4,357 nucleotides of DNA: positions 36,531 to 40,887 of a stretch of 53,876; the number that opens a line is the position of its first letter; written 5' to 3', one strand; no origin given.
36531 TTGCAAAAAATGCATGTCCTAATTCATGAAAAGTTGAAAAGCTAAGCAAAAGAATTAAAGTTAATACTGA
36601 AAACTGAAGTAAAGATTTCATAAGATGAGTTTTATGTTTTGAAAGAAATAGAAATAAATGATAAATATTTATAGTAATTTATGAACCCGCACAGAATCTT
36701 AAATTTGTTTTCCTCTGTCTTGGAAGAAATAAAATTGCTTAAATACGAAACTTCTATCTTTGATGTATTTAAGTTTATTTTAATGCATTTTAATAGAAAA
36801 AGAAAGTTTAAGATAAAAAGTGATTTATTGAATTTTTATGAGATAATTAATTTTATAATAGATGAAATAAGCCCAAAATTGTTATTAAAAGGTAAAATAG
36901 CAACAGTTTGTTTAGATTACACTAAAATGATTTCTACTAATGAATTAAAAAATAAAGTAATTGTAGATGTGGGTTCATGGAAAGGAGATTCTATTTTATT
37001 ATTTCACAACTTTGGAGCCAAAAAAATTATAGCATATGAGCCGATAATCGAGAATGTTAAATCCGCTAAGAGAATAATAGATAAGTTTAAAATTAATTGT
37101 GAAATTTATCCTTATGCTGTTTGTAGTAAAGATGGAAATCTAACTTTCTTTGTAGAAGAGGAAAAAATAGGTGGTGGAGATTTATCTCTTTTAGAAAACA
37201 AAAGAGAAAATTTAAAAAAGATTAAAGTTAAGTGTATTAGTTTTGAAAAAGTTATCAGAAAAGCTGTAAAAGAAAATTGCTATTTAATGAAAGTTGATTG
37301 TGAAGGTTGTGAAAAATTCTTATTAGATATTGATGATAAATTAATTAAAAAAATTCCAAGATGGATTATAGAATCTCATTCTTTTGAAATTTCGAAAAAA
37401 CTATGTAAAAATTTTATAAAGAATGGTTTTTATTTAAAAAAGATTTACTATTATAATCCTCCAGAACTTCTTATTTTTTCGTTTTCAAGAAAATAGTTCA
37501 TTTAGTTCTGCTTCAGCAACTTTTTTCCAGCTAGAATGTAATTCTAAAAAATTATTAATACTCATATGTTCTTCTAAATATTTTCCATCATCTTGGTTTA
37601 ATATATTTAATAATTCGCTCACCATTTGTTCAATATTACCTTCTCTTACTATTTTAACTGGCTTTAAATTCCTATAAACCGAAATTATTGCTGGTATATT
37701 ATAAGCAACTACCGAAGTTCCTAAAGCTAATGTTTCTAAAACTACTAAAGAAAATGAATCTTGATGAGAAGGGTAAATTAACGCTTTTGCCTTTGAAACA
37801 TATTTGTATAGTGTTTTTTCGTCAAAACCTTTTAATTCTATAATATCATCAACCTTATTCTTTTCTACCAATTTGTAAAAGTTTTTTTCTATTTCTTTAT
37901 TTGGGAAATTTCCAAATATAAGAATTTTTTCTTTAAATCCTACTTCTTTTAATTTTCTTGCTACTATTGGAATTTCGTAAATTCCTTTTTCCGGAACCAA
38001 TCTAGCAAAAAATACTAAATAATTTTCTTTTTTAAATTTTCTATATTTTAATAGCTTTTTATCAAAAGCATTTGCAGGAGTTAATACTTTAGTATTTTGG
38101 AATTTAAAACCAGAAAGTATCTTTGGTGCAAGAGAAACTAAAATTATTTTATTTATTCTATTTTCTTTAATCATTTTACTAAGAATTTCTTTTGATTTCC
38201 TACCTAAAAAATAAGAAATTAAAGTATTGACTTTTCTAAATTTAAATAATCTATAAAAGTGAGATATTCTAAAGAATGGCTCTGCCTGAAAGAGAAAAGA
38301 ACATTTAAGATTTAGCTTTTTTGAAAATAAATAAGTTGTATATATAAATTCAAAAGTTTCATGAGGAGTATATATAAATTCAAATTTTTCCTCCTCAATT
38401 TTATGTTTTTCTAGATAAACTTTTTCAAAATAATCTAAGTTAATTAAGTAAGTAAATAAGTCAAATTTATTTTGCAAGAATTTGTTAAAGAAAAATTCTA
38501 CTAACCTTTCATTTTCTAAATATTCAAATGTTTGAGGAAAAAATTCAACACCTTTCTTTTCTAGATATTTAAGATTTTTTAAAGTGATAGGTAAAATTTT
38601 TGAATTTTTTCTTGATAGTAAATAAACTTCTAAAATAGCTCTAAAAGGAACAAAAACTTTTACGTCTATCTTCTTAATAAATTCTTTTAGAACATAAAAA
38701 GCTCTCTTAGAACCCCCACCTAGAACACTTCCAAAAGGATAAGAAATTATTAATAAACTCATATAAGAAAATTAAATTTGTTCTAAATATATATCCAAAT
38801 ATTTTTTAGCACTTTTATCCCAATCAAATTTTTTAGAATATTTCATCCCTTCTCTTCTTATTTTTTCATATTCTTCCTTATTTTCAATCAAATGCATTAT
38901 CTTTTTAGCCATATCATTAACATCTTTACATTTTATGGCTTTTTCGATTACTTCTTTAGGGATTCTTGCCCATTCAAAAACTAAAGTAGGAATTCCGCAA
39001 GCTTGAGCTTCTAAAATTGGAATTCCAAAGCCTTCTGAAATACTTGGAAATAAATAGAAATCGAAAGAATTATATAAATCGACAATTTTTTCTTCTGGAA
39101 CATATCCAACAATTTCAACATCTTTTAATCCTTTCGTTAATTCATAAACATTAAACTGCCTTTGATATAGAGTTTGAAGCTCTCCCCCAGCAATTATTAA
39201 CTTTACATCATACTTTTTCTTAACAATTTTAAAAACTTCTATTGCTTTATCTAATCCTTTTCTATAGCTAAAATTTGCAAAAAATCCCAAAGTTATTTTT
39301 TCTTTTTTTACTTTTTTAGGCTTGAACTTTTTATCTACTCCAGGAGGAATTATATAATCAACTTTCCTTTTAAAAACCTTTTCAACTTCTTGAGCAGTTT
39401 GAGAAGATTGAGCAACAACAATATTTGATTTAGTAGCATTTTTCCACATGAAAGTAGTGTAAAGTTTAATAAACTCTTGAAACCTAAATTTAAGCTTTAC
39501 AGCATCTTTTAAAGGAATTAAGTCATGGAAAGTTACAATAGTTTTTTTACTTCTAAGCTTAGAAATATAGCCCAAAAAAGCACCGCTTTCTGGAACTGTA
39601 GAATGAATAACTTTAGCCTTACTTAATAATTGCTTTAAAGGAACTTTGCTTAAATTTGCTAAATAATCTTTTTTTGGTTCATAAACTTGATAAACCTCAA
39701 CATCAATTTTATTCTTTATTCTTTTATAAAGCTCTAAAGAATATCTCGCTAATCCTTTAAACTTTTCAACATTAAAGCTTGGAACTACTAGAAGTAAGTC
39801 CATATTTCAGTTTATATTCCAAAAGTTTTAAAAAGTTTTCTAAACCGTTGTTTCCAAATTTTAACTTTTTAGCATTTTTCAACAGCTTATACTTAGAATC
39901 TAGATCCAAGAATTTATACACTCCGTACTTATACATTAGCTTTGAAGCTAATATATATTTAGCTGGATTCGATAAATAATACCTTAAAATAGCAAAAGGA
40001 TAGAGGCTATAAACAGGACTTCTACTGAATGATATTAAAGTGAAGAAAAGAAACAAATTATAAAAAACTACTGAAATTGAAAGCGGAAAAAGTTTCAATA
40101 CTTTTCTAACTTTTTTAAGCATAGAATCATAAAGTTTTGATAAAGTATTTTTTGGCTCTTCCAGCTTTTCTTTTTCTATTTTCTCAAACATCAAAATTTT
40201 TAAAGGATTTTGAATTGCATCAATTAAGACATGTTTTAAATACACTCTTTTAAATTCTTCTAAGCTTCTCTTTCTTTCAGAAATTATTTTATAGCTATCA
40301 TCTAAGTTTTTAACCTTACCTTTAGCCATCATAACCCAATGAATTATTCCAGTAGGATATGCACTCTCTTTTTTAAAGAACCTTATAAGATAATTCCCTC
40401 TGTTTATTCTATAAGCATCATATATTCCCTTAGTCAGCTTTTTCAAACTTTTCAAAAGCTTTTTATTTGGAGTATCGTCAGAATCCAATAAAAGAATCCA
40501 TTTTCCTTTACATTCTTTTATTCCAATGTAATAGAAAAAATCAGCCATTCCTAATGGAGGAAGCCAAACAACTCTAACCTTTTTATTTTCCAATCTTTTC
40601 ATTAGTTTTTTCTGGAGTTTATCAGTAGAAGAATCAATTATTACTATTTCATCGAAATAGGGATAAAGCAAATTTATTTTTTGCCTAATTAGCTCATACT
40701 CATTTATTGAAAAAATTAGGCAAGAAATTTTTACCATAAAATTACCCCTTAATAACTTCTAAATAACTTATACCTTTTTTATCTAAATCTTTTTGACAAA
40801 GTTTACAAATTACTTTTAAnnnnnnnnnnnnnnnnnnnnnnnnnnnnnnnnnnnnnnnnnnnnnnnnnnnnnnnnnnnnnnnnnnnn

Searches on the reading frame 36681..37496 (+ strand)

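Call 9: search_protein_families(library=pfam, max_evalue=0.001, proteins=[window:36681-37496:+])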
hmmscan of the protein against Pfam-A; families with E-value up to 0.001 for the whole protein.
window:36681-37496:+ (271 aa): 1 family
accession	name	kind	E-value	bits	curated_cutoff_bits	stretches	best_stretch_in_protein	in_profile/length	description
PF05050.19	Methyltransf_21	-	6.6e-09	36.5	22.7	1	96-236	1-152/173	Methyltransferase FkbM domain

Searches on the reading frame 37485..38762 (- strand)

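Call 9: search_protein_families(library=pfam, max_evalue=0.001, proteins=[window:37485-38762:-])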
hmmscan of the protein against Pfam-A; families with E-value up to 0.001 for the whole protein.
window:37485-38762:- (425 aa): 2 families
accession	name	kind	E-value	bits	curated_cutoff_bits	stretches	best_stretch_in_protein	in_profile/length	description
PF00534.26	Glycos_transf_1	-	3.4e-18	66.2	26.4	1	239-391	8-159/172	Glycosyl transferases group 1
PF13692.12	Glyco_trans_1_4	-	2.8e-13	50.8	27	1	247-389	2-141/142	Glycosyl transferases group 1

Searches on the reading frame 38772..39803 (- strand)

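Call 9: search_protein_families(library=pfam, max_evalue=0.001, proteins=[window:38772-39803:-])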
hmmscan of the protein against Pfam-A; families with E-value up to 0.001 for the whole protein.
window:38772-39803:- (343 aa): 5 families
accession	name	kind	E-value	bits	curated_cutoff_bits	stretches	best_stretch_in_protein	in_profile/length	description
PF00534.26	Glycos_transf_1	-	8.8e-31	107.2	26.4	1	158-319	4-169/172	Glycosyl transferases group 1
PF13692.12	Glyco_trans_1_4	-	1e-23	84.6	27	1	171-308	3-142/142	Glycosyl transferases group 1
PF20706.3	GT4-conflict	-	1.9e-09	37.5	26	1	138-275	163-310/385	Family 4 Glycosyltransferase in conflict systems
PF13524.12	Glyco_trans_1_2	-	8e-09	36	25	1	195-336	10-143/144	Glycosyl transferase-like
PF13439.12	Glyco_transf_4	-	1.9e-07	31.7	28.5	1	54-158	62-168/170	Glycosyltransferase Family 4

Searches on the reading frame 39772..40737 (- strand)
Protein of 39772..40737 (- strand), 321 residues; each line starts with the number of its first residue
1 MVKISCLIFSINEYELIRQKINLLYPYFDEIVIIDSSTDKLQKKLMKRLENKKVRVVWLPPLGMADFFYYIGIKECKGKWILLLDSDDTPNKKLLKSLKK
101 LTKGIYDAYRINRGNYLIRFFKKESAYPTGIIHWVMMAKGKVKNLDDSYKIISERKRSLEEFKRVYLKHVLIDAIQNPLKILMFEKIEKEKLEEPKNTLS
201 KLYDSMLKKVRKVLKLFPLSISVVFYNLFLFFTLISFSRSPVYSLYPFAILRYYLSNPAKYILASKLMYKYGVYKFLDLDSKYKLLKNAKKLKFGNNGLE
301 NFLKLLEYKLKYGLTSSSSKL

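Call 9: search_protein_families(library=pfam, max_evalue=0.001, proteins=[window:39772-40737:-])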
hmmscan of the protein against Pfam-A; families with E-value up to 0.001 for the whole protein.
window:39772-40737:- (321 aa): 1 family
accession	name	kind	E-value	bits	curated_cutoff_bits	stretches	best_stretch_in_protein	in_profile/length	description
PF00535.33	Glycos_transf_2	-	9.2e-09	35.9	23.3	1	8-100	4-102/168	Glycosyl transferase family 2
